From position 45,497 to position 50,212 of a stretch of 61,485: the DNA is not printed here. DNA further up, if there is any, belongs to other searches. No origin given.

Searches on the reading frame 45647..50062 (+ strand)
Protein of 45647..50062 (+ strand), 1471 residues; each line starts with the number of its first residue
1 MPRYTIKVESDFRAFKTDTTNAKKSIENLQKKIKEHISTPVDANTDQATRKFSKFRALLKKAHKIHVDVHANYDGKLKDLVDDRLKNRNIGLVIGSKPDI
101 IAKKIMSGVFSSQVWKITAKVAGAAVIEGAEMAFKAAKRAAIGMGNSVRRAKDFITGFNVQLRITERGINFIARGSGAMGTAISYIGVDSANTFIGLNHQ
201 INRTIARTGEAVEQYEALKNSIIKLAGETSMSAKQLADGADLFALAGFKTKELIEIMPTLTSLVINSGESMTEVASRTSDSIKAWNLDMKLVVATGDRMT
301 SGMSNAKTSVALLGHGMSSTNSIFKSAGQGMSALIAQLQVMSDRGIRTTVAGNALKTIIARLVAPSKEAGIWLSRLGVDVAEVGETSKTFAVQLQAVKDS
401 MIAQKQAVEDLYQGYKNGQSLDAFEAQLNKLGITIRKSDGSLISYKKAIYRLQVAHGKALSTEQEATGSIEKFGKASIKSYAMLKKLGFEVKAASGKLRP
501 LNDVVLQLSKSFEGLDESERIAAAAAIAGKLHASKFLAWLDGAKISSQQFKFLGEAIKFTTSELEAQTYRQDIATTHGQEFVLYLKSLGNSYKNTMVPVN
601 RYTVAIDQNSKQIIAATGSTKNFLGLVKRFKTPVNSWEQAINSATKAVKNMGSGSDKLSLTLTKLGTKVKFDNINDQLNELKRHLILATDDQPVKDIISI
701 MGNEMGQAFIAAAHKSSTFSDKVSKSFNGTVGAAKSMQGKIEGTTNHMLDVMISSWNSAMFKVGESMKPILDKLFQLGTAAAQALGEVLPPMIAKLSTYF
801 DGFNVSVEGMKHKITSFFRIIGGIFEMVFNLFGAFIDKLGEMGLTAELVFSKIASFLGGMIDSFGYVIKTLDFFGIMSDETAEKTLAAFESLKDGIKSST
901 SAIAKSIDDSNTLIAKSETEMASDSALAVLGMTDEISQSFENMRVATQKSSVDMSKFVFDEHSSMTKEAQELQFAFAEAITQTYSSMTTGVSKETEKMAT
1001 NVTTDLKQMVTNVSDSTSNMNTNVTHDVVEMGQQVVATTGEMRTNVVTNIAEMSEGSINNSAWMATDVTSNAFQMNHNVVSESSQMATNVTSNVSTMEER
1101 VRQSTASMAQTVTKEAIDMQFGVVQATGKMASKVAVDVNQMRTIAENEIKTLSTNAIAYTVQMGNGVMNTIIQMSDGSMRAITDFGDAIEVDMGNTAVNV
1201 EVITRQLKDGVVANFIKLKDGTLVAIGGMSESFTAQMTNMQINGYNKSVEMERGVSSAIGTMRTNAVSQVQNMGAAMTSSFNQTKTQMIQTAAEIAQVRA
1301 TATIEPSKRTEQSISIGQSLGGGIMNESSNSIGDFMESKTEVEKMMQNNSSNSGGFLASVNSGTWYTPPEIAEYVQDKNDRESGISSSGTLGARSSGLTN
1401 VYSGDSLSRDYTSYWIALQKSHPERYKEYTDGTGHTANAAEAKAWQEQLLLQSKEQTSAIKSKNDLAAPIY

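Call 10: search_protein_families(library=phrogs, proteins=[window:45647-50062:+], max_evalue=0.001)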
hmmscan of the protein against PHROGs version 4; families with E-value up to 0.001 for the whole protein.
window:45647-50062:+ (1471 aa): 12 families
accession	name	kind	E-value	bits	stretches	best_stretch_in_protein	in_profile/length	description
phrog_1533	-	tail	2.8e-38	132.2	2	21-451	140-510/1688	tail length tape measure protein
phrog_4704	-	tail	5.7e-30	105.6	2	9-406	37-435/625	tail length tape measure protein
phrog_167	-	tail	5.8e-21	75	1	12-1189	133-992/1555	tail length tape measure protein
phrog_5218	-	unknown function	2.7e-19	69.9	1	130-431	164-469/1599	-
phrog_5493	-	tail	1.8e-18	67.3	2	165-401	41-277/1102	tail length tape measure protein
phrog_28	-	tail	5.1e-18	66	1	151-407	232-500/1228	tail length tape measure protein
phrog_1272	-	tail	9.5e-18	64.3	1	174-442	243-521/1606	tail length tape measure protein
phrog_19074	-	unknown function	8.8e-17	61.3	2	170-401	133-362/1384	-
phrog_991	-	tail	1.4e-15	57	1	174-412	277-557/1966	tail length tape measure protein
phrog_9696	-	tail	3.1e-14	52.7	1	190-380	77-267/1415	tail length tape measure protein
phrog_1293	-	tail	3.7e-09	36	1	171-401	163-403/1424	tail length tape measure protein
phrog_5448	-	tail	2.7e-07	28.9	1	307-539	414-535/3103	tail length tape measure protein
